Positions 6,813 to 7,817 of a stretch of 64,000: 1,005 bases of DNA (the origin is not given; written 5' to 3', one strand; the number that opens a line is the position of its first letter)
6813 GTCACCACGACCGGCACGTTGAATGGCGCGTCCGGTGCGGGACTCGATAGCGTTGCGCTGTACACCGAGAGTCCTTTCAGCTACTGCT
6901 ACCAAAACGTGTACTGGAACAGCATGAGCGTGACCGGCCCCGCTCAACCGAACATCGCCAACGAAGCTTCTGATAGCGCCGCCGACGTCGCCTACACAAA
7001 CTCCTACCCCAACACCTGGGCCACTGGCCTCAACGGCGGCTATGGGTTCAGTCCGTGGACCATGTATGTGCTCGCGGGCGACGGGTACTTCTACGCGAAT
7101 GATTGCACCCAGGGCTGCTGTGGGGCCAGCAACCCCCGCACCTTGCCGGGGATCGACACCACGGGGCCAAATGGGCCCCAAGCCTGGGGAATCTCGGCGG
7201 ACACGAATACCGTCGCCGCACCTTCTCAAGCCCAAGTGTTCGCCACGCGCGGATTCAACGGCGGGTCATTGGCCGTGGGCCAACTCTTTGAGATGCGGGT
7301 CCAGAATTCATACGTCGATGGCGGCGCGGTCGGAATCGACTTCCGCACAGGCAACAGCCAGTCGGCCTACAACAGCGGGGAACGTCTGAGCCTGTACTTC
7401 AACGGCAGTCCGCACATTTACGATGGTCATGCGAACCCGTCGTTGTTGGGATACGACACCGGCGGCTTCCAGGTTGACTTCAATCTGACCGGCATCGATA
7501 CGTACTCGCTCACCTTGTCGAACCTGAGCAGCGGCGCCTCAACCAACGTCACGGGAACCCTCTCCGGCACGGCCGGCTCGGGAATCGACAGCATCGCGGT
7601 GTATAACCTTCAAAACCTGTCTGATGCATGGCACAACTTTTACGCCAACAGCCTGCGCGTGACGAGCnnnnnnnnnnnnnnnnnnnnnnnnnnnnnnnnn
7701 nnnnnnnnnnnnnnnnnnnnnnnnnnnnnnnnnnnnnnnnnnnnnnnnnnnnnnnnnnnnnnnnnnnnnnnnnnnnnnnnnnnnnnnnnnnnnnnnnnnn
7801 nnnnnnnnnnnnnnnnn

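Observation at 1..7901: Uncharacterised ~230-aa module present three times (GH5 C-terminus and a tandem pair in a 579-aa secreted protein), each architecture ending in the same ...QFYR domain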

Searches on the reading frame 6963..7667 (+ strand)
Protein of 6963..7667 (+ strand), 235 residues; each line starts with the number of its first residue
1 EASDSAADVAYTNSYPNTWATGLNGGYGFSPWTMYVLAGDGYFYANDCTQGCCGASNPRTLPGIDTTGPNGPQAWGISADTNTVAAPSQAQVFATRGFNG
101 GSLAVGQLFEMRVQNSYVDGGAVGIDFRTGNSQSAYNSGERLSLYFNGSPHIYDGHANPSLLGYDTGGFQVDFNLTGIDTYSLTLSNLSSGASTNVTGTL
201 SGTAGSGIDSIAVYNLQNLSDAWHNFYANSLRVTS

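Call 25: predict_structure(alignment_id=A2)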
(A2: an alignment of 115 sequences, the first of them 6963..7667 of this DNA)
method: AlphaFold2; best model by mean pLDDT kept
length: 235 residues; sequences in the alignment: 115
mean_pLDDT: 87.9   pTM: 0.88
mean pLDDT of the five models: 87.9, 87.4, 87.2, 87.2, 86.6
residues with pLDDT >= 90: 147; 70-90: 57; 50-70: 29; < 50: 2
segments of 3 or more residues with pLDDT < 50: none
pLDDT, mean of each block of 10 residues (from residue 1): 95 76 96 84 77 54 82 87 57 94 98 91 96 92 95 87 92 98 96 97 97 88 88 97
secondary structure, 60 per line:
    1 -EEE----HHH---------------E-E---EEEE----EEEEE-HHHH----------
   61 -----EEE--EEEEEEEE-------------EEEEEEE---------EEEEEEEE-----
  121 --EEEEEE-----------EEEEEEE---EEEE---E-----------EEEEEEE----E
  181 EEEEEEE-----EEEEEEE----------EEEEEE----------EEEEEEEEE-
elements in order: E2-4 E33-36 E41-45 H47-50 E66-68 E71-78 E92-98 E108-115 E123-128 E140-146 E150-153 E169-175 E180-187 E193-199 E210-215 E226-234
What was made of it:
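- On Concanavalin-A-like lectin/glucanase fold: The AF2 model has pLDDT 87.9, is all-beta and has 15 strands (call 25).
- The model is confident: AF2 pLDDT 87.9, pTM 0.88, about 15 beta strands (call 25).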

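Call 28: fold_search(model_id=the predicted structure, library=pdb)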
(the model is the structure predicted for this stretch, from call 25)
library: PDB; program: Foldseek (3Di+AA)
matches with E <= 10: 1415; with E <= 0.001: 96
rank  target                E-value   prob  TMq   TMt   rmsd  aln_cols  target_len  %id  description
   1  8hls_A                2.1e-05  1.00  0.47  0.22   5.7       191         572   14  Crystal structure of the sialidase Am1547 from A.muciniphila (released 2024-06-05)
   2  8axs_B                3.0e-05  1.00  0.45  0.21   5.9       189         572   16  Sialidases and Fucosidases of Akkermansia muciniphila are key for rapid growth on colonic mucin and nutrient sharing a (released 2023-03-01)
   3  8xvf_A                4.1e-05  1.00  0.50  0.47   5.5       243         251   14  Globular domain of Trichinella spiralis calreticulin (released 2024-04-03)
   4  3usu_B                4.1e-05  1.00  0.37  0.37  11.2       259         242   12  Crystal structure of Butea monosperma seed lectin (released 2012-01-04)
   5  1viw_B                4.8e-05  1.00  0.39  0.45  10.3       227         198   14  TENEBRIO MOLITOR ALPHA-AMYLASE-INHIBITOR COMPLEX (released 1999-07-22)
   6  1g9f_A                6.3e-05  1.00  0.38  0.37  11.1       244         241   13  CRYSTAL STRUCTURE OF THE SOYBEAN AGGLUTININ IN A COMPLEX WITH A BIANTENNARY BLOOD GROUP ANTIGEN ANALOG (released 2001-06-13)
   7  3wog_B                7.5e-05  1.00  0.36  0.35  11.3       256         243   10  Crystal structure plant lectin in complex with ligand (released 2014-04-09)
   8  8axi_B                8.3e-05  1.00  0.45  0.21   6.0       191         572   14  Sialidases and Fucosidases of Akkermansia muciniphila are key for rapid growth on colonic mucin and nutrient sharing a (released 2023-03-01)
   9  6gkt_C                8.8e-05  1.00  0.40  0.63   4.6       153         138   12  X-ray structure of a non-autocrystallizing galectin-10 variant, Gal10-Tyr69Glu (released 2019-06-05)
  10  5xrn                  8.8e-05  1.00  0.38  0.60   4.6       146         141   12  Galectin-10/Charcot-Leyden crystal protein variant K73A crystal structure (released 2018-01-24)
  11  8axi_A                8.8e-05  1.00  0.46  0.21   5.8       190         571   13  Sialidases and Fucosidases of Akkermansia muciniphila are key for rapid growth on colonic mucin and nutrient sharing a (released 2023-03-01)
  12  3n35                  8.8e-05  1.00  0.38  0.37  10.9       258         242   13  Erythrina corallodendron lectin mutant (Y106G) with N-Acetylgalactosamine (released 2011-03-30)
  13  1uzy_A                8.8e-05  1.00  0.37  0.37  10.8       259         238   13  Erythrina crystagalli lectin (released 2004-06-22)
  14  9eob                  9.3e-05  1.00  0.46  0.21   5.8       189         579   14  Engineered GH181 sialidase from Akkermansia muciniphila (released 2025-03-26)
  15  1n47_A                9.8e-05  1.00  0.39  0.39  10.6       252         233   12  Isolectin B4 from Vicia villosa in complex with the Tn antigen (released 2003-02-25)
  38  1vav_A                3.4e-04  1.00  0.45  0.47   6.0       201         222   10  Crystal structure of alginate lyase PA1167 from Pseudomonas aeruginosa at 2.0 A resolution (released 2004-05-25)
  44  6r31_A                4.0e-04  1.00  0.40  0.52   7.0       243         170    8  Family 11 Carbohydrate-Binding Module from Clostridium thermocellum in complex with beta-1,3-1,4-mixed-linked tetrasac (released 2020-02-05)
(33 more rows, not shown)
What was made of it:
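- Closest known: Concanavalin-A-like lectins and glucanases. Same: Foldseek probability is 0.99-1.0 with many members (call 28).
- Closest known: CAZy carbohydrate-binding modules with a beta-sandwich fold. Same: CBM11 (6r31) is among the Foldseek hits (call 28).
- Others are legume lectins, galectin-10 and -8, calreticulin, Emp46p, CBM11 and PL7 (call 28).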

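Call 43: search_protein_representatives(alignment_id=A4)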
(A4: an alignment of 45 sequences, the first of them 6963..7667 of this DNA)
Query: 45 sequences, 213 profile positions. Proteins with E-value up to 0.001 (for the whole library): 2614; up to 1e-10: 2070; up to 1e-30: 859. The best 150 are listed.
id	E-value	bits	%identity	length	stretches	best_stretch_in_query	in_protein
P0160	2.1e-276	926.8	-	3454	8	2-212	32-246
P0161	6.0e-189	641.0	-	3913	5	20-212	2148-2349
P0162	3.0e-166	566.8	-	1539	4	2-212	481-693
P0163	4.5e-164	559.7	-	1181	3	4-213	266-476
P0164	4.2e-155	530.4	-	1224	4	1-212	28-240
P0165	5.4e-137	471.2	-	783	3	2-213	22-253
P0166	1.9e-132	456.3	-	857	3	1-213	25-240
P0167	1.1e-126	437.5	-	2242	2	5-213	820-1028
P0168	1.8e-116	404.1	-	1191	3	1-213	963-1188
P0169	9.0e-116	401.8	-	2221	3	1-213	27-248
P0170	5.0e-113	392.8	-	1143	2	2-213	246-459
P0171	2.5e-112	390.6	-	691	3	1-211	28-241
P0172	5.9e-111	386.1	-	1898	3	2-212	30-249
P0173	2.5e-109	380.8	-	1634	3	2-212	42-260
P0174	2.6e-108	377.4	-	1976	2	6-213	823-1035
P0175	8.1e-107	372.6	-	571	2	1-213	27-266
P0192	3.9e-85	301.7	-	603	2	1-213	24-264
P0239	2.5e-62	227.2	-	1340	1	2-213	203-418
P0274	8.4e-59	215.7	-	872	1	2-213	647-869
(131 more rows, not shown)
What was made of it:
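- The family is large: 2,614 representatives at 50% identity with E<=1e-3, and 859 with E<=1e-30 (call 43).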

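Call 47: search_protein_families(library=pfam, alignment_id=A5, max_evalue=0.0001)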
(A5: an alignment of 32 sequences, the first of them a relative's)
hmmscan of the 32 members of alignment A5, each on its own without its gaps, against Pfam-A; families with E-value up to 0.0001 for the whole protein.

A. member 1, P0162 (1539 aa): 2 families
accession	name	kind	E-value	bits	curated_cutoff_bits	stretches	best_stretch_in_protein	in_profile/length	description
PF07691.17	PA14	-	7.6e-25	87.9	24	1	846-976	3-142/147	PA14 domain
PF10528.15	GLEYA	-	5e-05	24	26.2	1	890-963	2-85/91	GLEYA domain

B. families by the number of members that match (of 32 scanned): 39 families (the first 25 are shown)
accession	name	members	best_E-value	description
PF19408.5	PKD_6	7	8.6e-105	PKD-like domain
PF07679.22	I-set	7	3.7e-17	Immunoglobulin I-set domain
PF13927.12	Ig_3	7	5.1e-17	Immunoglobulin domain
PF02494.22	HYR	6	2.5e-60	HYR domain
PF23237.1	HYR_4C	5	7.3e-66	HYR-like domain with 4 cysteines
PF18962.6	Por_Secre_tail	5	1.5e-12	Secretion system C-terminal sorting domain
PF19081.6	Ig_7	4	1.3e-21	Ig-like domain CHU_C associated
PF13895.12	Ig_2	4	2.7e-08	Immunoglobulin domain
PF07691.17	PA14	3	3.9e-26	PA14 domain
PF17963.7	Big_9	3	4.5e-14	Bacterial Ig domain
PF13573.12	SprB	2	1.3e-31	SprB repeat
PF07995.17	GSDH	2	1.1e-26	Glucose / Sorbosone dehydrogenase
PF17892.7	Cadherin_5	2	1.2e-12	Cadherin-like domain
PF22352.2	K319L-like_PKD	2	2.5e-06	K319L-like, PKD domain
PF00801.26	PKD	2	4.3e-06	PKD domain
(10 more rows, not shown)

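Call 48: search_protein_families(library=pfam, alignment_id=A4, max_evalue=1)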
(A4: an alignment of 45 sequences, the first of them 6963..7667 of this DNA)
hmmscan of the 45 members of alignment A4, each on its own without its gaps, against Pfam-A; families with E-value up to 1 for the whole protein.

A. member 1, window:6963-7667:+ (235 aa): 0 families

B. families by the number of members that match (of 45 scanned): 7 families
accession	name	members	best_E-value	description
PF23891.1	DUF7243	1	0.014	Family of unknown function (DUF7243)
PF21595.3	CCL2-like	1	0.027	CCL2 lectin-like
PF17141.9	DUF5114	1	0.04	Domain of unknown function (DUF5114)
PF24619.1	Ig_SibA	1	0.14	SibA-like, immunoglobulin-like domain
PF14930.12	Qn_am_d_aII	1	0.15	Quinohemoprotein amine dehydrogenase, alpha subunit domain II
PF06970.17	RepA_N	1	0.16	Replication initiator protein A (RepA) N-terminus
PF20622.4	Big_15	1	0.23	Bacterial Ig domain (Big_16)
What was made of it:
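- On Concanavalin-A-like lectin/glucanase fold: None of 45 diverse module sequences hits any such Pfam model, even at E<=1 (call 48).
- Closest known: Concanavalin-A-like lectins and glucanases. Different: TM is only 0.35-0.5 with rmsd 5-11 A. There is no sequence match to Pfam Lectin_legB, Gal-bind_lectin, Laminin_G or DUF1349 (call 48).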

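Call 49: search_protein_families(library=ncbifam, alignment_id=A4, max_evalue=1)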
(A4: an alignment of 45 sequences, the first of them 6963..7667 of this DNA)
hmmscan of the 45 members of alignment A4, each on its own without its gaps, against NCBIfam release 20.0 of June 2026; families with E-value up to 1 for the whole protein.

A. member 1, window:6963-7667:+ (235 aa): 0 families

B. families by the number of members that match (of 45 scanned): 5 families
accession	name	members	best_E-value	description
NF038353.1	FxLYD_dom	1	0.0012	FxLYD domain-containing protein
TIGR00748.1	HMG_CoA_syn_Arc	1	0.027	hydroxymethylglutaryl-CoA synthase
NF006418.0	PRK08667.1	1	0.038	hydrogenase membrane subunit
NF008726.1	PRK11728.1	1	0.11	L-2-hydroxyglutarate oxidase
NF000483.1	BlmB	1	0.11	bleomycin family antibiotic N-acetyltransferase BlmB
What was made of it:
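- On Concanavalin-A-like lectin/glucanase fold: NCBIfam gives none (call 49).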

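Call 69: search_protein_families(library=pfam, alignment_id=A7, max_evalue=0.0001)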
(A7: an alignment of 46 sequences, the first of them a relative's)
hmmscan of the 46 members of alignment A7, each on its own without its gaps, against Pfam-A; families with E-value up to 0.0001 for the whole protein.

A. member 1, P0175 (571 aa): 0 families

B. families by the number of members that match (of 46 scanned): 42 families (the first 25 are shown)
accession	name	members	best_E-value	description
PF13517.12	FG-GAP_3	5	2.3e-90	FG-GAP-like repeat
PF01839.29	FG-GAP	5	2.4e-36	FG-GAP repeat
PF07679.22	I-set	4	9.2e-27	Immunoglobulin I-set domain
PF18962.6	Por_Secre_tail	4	4.4e-12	Secretion system C-terminal sorting domain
PF13927.12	Ig_3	3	2e-36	Immunoglobulin domain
PF00932.25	LTD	3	1.9e-20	Lamin Tail Domain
PF19081.6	Ig_7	3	9.1e-15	Ig-like domain CHU_C associated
PF18884.5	TSP3_bac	3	3.9e-10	Bacterial TSP3 repeat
PF00128.31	Alpha-amylase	3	1.9e-09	Alpha amylase, catalytic domain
PF05345.18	He_PIG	2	5.8e-46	Putative Ig domain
PF19408.5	PKD_6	2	3.5e-27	PKD-like domain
PF13573.12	SprB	2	2.9e-13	SprB repeat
PF14783.12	BBS2_Mid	2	1.7e-05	Ciliary BBSome complex subunit 2, middle region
PF17957.7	Big_7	1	8.6e-99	Bacterial Ig domain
PF23237.1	HYR_4C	1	9.2e-45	HYR-like domain with 4 cysteines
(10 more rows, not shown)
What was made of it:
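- On CAZy carbohydrate-binding module (CBM): Further fusions are to Alpha-amylase/GH13 in 3 representatives (call 69).
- The module occurs among repetitive Ig-like domains (calls 47, 69).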

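Call 79: list_cluster_members(proteins=[P0160, P0161, P0162, P0163, P0167, P0192, P0175, P0165, P0239, P0274])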
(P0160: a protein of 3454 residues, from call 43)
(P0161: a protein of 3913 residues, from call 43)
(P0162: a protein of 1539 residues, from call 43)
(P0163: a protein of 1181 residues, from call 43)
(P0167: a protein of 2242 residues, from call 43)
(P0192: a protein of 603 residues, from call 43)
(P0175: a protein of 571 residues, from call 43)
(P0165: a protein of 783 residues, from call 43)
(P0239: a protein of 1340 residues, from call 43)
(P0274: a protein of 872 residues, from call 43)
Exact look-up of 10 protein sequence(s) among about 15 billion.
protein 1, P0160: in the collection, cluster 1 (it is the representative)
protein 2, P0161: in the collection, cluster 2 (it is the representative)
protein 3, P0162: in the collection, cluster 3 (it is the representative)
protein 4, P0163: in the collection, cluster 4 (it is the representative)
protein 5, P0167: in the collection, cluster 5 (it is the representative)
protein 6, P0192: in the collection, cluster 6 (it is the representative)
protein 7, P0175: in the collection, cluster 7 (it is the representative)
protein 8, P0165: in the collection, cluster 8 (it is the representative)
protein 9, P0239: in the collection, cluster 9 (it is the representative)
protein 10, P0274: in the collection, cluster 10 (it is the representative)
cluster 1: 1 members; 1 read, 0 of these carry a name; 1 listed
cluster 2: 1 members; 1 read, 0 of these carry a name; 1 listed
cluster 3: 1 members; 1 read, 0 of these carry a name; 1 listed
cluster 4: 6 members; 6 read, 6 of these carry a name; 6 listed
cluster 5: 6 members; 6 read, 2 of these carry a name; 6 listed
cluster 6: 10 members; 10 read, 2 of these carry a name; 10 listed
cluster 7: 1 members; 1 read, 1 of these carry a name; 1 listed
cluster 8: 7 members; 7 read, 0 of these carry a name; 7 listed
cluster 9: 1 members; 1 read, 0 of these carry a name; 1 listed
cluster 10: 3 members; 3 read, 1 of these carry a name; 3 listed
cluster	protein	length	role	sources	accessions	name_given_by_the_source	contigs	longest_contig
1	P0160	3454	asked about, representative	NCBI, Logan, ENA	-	-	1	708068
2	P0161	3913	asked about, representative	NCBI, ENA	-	-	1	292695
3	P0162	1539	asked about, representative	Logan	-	-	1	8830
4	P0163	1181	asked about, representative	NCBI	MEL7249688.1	MAG: hypothetical protein AAFO03_14770, partial [Bacteroidota bacterium]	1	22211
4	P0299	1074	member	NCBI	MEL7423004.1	MAG: hypothetical protein AAFN81_08445, partial [Bacteroidota bacterium]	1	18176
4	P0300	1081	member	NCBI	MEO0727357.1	MAG: hypothetical protein AAFZ63_22615, partial [Bacteroidota bacterium]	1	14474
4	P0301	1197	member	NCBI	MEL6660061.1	MAG: hypothetical protein AAFR36_26590, partial [Bacteroidota bacterium]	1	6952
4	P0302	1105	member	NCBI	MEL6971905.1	MAG: hypothetical protein AAFO02_17185, partial [Bacteroidota bacterium]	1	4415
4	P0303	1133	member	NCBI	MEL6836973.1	MAG: hypothetical protein AAFP77_28480, partial [Bacteroidota bacterium]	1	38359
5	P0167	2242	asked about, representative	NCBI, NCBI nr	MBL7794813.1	MAG: T9SS type A sorting domain-containing protein [Saprospiraceae bacterium] | T9SS type A sorting domain-containing protein [Saprospiraceae bacterium]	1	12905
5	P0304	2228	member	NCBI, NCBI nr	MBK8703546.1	MAG: T9SS type A sorting domain-containing protein [Saprospiraceae bacterium] | T9SS type A sorting domain-containing protein [Saprospiraceae bacterium]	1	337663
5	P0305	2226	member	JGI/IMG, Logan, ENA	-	-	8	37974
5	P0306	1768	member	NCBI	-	-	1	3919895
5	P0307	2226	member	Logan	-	-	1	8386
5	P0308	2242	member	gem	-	-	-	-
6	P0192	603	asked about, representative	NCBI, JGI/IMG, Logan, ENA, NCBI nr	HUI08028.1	MAG TPA: hypothetical protein VL486_13600 [Verrucomicrobiae bacterium] | hypothetical protein [Verrucomicrobiae bacterium]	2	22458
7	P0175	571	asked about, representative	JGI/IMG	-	hypothetical protein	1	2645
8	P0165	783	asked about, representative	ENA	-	-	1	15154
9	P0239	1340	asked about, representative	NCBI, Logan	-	-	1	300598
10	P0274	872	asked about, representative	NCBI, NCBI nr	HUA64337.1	MAG TPA: S53 family peptidase [Alphaproteobacteria bacterium] | S53 family peptidase [Alphaproteobacteria bacterium]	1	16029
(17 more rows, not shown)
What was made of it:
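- On T9SS C-terminal sorting domain (Por_Secre_tail), considered for the FYR domain: Por_Secre_tail does occur in other, Bacteroidota, proteins that carry the module (calls 47, 69, 79).
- Enzyme fusions exist: GH5 (here), alpha-amylase/GH13 (3 proteins) and an S53 peptidase (calls 69, 79). Fusion partners include an S53 peptidase and GSDH (calls 69, 79).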

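Call 95: fold_search(model_id=the predicted structure, library=viral)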
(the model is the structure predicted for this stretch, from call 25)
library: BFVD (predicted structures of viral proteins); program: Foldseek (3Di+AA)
matches with E <= 10: 1313; with E <= 0.001: 74
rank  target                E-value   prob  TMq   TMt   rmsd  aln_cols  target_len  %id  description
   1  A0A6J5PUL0            6.7e-06  1.00  0.49  0.25   6.7       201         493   16  Coagulation factor 5/8 C-terminal domain containing protein [uncultured Caudovirales phage]
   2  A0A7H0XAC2            9.8e-06  1.00  0.42  0.29  11.5       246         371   15  (no name in the UniProt tables at hand)
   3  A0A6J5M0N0            1.4e-05  1.00  0.50  0.16   6.1       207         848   14  Phage tail repeat like [uncultured Caudovirales phage]
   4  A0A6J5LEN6            1.7e-05  1.00  0.45  0.24   5.5       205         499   16  Uncharacterized protein [uncultured Caudovirales phage]
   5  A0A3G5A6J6            3.2e-05  1.00  0.49  0.42   5.7       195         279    9  Alginate lyase [Hyperionvirus sp.]
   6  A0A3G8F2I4            3.4e-05  1.00  0.53  0.47   4.9       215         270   13  (no name in the UniProt tables at hand)
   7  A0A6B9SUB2            3.8e-05  1.00  0.46  0.34   4.5       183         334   13  (no name in the UniProt tables at hand)
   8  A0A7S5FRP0            4.5e-05  1.00  0.46  0.35   6.0       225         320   12  (no name in the UniProt tables at hand)
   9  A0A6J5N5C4            4.5e-05  1.00  0.45  0.33   7.0       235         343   13  Major tropism determinant N-terminal domain-containing protein [uncultured Caudovirales phage]
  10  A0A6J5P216            4.7e-05  1.00  0.57  0.45   5.4       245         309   13  Uncharacterized protein [uncultured Caudovirales phage]
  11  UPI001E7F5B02         4.7e-05  1.00  0.34  0.16  14.7       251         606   13  (no name look-up for this kind of identifier)
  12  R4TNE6                5.6e-05  1.00  0.46  0.46   6.9       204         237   14  (no name in the UniProt tables at hand)
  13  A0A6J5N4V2            5.6e-05  1.00  0.46  0.17   7.6       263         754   12  Uncharacterized protein [uncultured Caudovirales phage]
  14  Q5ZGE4                5.9e-05  1.00  0.48  0.35   5.1       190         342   14  (no name in the UniProt tables at hand)
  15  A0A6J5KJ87            5.9e-05  1.00  0.51  0.30   6.3       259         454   13  Uncharacterized protein [uncultured Caudovirales phage]
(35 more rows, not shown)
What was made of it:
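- On Concanavalin-A-like lectin/glucanase fold: BFVD hits include proteins named ConA-like lectin/glucanase (call 95).
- BFVD gives the same fold class (call 95). Foldseek hits include PL7 alginate lyase 1vav (TMq 0.45) and a viral alginate lyase (calls 28, 95).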
